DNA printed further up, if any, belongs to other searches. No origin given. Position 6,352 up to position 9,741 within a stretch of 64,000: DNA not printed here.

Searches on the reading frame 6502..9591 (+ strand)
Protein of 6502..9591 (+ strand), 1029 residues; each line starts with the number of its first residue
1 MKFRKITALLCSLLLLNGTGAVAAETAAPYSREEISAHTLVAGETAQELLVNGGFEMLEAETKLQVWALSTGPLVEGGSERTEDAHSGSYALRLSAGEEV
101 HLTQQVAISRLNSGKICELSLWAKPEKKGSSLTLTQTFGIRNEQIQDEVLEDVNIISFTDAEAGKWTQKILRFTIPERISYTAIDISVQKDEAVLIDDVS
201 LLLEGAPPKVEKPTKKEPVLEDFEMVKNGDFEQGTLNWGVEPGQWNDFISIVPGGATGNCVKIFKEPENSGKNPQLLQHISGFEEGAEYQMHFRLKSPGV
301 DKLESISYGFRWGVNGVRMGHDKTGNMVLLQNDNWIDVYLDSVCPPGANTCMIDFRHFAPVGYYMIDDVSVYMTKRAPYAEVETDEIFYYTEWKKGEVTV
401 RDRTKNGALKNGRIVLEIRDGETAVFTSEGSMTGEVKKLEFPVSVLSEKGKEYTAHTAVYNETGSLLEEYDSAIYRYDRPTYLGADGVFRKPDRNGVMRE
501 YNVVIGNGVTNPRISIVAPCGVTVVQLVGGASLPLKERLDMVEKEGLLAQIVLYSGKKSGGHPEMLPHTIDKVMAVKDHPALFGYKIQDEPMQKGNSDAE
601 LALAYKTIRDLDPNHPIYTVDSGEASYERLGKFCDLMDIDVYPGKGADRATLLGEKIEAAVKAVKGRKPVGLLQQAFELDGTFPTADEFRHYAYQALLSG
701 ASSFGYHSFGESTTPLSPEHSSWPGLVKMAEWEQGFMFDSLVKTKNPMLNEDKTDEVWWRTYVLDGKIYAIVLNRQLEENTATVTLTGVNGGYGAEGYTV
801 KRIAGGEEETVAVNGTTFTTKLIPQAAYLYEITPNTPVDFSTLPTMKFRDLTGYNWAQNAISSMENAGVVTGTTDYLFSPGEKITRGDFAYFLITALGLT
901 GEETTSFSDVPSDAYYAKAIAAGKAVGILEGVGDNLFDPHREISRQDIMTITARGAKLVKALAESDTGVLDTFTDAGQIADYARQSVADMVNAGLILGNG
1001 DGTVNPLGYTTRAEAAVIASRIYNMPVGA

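Call 6: search_protein_families(library=pfam, proteins=[window:6502-9591:+], max_evalue=0.01)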
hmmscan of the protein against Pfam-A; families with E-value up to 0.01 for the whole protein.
window:6502-9591:+ (1029 aa): 2 families
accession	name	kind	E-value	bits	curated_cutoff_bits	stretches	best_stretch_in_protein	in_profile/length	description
PF00395.25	SLH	-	4.8e-26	90.9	20.8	3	972-1016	1-44/44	S-layer homology domain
PF02018.23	CBM_4_9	-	1.2e-09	39.1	25.9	1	48-180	2-123/136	Carbohydrate binding domain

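Call 9: search_protein_families(library=ncbifam, proteins=[window:6502-9591:+], max_evalue=0.01)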
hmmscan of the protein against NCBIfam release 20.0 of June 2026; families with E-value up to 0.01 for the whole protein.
window:6502-9591:+ (1029 aa): 2 families
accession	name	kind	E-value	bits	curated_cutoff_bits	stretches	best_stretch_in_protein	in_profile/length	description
NF033190.2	inl_like_NEAT_1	exception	5.9e-11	41.4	1275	1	845-955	579-690/754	NEAT domain-containing leucine-rich repeat protein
NF033675.1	NTTRR-F1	subfamily_domain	6e-08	33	70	1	46-202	2-153/155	NTTRR-F1 domain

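Call 25: search_solved_structures(query=window:6502-9591:+, max_evalue=0.01)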
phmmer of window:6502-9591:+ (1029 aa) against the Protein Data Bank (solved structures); distinct sequences matched with E-value up to 0.01: 4.
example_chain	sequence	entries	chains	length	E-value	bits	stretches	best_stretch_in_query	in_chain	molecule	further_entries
3pyw_A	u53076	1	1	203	7.5e-12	47.3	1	848-1018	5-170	S-layer protein sap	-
6bt4_A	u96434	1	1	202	5.8e-11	44.4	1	848-1018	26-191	S-layer protein sap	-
9g93_A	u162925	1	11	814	1.6e-09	39.6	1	847-1018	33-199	S-layer protein sap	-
8bz2_A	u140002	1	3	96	0.0089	17.3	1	847-897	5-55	S-layer homology domain-containing protein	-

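Call 89: find_related_loci(query=A6, collection=metagenome_contigs, flank=10000)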
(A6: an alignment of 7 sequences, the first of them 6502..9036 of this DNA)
Query A6 (845 aa) in metagenome_contigs; peptide patterns used: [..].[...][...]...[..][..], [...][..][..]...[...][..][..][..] (x = any residue, [..] = any of these).
329 stretches matched a pattern; 52 encode a relative of the query (tblastn E <= 1e-3); 52 distinct loci.
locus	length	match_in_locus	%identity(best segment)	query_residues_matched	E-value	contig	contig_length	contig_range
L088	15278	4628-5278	29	576-786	6e-18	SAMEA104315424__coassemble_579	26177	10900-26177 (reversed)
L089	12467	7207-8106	26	528-837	5e-16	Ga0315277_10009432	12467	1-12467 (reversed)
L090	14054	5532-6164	30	521-723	1e-12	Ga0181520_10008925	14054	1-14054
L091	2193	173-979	28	577-833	2e-12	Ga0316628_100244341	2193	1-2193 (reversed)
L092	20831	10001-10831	25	573-837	7e-12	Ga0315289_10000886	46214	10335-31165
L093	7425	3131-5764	25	570-791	6e-12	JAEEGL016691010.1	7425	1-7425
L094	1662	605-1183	27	570-745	5e-11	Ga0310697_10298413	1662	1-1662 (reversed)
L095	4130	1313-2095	25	504-752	1e-10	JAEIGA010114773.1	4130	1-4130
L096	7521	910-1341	31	572-709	2e-10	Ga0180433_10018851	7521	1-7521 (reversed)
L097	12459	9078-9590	29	560-719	4e-9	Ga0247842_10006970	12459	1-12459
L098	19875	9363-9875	29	560-719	4e-9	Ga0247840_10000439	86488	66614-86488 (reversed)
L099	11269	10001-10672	24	513-723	9e-9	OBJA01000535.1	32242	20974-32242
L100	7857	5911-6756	25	536-788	1e-8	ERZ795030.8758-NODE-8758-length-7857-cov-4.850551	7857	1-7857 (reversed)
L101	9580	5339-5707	32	573-678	1e-8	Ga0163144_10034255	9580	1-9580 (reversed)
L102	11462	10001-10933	25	536-824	2e-8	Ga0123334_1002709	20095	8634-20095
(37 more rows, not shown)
